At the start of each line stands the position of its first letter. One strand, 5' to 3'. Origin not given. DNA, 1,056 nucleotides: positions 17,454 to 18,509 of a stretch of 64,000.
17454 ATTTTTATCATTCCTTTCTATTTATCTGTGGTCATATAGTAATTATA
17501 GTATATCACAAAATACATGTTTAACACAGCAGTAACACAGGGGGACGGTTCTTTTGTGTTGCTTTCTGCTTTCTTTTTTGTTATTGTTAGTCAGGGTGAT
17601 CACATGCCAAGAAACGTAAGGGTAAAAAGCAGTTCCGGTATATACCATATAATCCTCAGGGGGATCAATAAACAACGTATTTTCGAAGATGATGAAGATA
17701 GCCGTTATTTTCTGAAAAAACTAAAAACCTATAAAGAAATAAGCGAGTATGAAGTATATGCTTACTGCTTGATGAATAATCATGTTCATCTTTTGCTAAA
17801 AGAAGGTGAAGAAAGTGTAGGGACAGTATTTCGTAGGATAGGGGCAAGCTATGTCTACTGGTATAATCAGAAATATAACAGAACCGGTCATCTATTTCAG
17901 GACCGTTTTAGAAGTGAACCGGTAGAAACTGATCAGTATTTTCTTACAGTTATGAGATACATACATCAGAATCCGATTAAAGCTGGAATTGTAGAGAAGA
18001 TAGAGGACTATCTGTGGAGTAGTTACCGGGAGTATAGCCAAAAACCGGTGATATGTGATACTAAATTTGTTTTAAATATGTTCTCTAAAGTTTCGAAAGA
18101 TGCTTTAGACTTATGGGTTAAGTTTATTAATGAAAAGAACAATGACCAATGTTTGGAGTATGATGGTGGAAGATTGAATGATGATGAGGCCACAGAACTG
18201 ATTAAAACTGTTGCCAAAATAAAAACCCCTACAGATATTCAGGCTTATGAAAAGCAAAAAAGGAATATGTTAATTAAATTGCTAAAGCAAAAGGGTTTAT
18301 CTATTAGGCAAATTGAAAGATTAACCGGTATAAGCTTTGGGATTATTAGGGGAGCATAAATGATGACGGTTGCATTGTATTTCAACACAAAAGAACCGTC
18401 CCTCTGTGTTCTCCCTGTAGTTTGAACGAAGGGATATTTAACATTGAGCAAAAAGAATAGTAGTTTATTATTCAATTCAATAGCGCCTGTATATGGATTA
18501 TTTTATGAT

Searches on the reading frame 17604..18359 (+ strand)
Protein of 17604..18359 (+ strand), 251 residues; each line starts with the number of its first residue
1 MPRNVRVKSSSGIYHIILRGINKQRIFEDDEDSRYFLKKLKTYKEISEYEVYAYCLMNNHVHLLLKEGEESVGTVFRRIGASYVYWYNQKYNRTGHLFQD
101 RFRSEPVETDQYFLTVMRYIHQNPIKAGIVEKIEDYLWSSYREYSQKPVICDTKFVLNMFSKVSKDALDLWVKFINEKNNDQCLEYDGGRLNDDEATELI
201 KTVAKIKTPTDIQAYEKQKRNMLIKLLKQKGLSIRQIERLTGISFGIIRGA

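Call 26: search_protein_families(library=ncbifam, proteins=[window:17604-18359:+], max_evalue=0.01)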
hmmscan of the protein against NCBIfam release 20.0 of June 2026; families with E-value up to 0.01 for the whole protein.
window:17604-18359:+ (251 aa): 1 family
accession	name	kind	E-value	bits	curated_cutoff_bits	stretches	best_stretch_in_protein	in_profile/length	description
NF047646.1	REP_Tyr_transpos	equivalog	4.6e-23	81.7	80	1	5-139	3-146/146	REP-associated tyrosine transposase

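Call 63: search_protein_families(library=pfam, proteins=[window:17604-18359:+], max_evalue=0.001)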
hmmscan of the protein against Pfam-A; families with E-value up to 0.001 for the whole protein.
window:17604-18359:+ (251 aa): 1 family
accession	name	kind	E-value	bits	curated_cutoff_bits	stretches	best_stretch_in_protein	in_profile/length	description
PF01797.21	Y1_Tnp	-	9.9e-15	55.2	23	1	10-123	3-121/121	Transposase IS200 like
